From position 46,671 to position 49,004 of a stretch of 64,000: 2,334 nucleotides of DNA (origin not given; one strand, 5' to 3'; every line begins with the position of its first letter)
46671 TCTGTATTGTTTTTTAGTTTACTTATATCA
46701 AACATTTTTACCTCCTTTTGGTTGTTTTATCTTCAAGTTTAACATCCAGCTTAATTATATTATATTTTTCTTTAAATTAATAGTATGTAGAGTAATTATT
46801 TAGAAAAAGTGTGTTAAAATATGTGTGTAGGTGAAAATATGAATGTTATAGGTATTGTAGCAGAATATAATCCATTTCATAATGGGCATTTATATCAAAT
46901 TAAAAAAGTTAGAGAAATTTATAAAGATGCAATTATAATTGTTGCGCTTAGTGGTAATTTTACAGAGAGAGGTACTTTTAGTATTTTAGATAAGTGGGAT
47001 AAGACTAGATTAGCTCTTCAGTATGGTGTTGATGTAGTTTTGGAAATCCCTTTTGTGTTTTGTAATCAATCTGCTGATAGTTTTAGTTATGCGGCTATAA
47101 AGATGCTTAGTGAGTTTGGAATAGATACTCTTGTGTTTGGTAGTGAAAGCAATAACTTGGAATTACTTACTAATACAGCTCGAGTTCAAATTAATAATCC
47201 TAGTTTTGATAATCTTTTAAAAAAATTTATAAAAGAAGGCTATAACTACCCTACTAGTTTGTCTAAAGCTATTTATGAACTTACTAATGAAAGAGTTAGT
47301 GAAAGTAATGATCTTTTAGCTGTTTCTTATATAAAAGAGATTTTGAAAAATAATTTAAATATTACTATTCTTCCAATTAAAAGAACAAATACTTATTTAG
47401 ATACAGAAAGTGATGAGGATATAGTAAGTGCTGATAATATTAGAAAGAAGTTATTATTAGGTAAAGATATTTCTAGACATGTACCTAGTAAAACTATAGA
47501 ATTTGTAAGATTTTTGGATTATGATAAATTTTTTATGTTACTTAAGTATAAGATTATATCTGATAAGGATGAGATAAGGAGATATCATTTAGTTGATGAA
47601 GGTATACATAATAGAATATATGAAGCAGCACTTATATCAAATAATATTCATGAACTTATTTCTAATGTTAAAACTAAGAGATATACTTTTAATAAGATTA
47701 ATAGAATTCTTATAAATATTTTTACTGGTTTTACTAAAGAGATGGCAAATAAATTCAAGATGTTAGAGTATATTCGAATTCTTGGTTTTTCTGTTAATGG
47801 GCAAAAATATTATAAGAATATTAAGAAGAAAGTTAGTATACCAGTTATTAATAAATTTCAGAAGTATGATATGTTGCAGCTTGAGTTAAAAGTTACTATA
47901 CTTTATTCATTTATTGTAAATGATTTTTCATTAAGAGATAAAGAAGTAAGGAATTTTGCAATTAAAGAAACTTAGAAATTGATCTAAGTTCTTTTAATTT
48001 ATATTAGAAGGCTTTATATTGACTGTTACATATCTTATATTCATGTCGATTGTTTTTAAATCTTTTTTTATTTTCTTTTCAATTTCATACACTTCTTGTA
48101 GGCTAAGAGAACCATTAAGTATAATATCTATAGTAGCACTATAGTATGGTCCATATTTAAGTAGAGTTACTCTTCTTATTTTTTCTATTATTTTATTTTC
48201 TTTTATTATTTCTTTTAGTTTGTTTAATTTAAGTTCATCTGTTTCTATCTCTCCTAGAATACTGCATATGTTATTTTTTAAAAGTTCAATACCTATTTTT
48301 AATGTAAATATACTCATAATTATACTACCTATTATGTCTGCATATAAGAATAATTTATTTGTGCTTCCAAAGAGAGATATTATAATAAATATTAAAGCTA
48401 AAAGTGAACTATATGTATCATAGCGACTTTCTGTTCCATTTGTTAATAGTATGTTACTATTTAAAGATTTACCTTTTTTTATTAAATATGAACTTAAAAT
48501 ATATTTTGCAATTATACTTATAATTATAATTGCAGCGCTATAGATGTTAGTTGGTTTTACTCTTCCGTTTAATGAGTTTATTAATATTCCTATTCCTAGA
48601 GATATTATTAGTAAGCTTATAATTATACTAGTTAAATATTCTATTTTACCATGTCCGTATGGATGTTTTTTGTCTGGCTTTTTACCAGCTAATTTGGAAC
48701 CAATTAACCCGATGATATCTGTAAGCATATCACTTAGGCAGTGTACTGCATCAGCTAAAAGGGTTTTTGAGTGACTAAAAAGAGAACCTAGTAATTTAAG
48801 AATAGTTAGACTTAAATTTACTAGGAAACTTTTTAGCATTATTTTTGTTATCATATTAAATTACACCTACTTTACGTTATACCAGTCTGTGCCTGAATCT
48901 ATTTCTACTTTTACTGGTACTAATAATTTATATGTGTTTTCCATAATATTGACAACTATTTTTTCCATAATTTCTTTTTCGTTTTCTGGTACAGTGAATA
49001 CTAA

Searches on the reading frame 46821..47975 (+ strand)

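Call 36: search_protein_families(library=pfam, proteins=[window:46821-47975:+], max_evalue=0.001)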
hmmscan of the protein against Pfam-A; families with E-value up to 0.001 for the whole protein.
window:46821-47975:+ (384 aa): 2 families
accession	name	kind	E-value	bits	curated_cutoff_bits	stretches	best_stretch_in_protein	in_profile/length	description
PF05636.17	HIGH_NTase1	-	1.8e-110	370.4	27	1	7-367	1-391/402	HIGH Nucleotidyl Transferase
PF01467.32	CTP_transf_like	-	0.0001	23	21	1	16-110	6-90/133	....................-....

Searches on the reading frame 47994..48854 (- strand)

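Call 36: search_protein_families(library=pfam, proteins=[window:47994-48854:-], max_evalue=0.001)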
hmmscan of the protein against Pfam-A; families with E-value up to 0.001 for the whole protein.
window:47994-48854:- (286 aa): 2 families
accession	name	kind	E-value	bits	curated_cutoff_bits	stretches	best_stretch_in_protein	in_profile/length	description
PF01545.26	Cation_efflux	-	1.7e-41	142.7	26.6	1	9-199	4-197/198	Cation efflux family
PF16916.11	ZT_dimer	-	4.3e-05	23.9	26.7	1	206-282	2-77/78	Dimerisation domain of Zinc Transporter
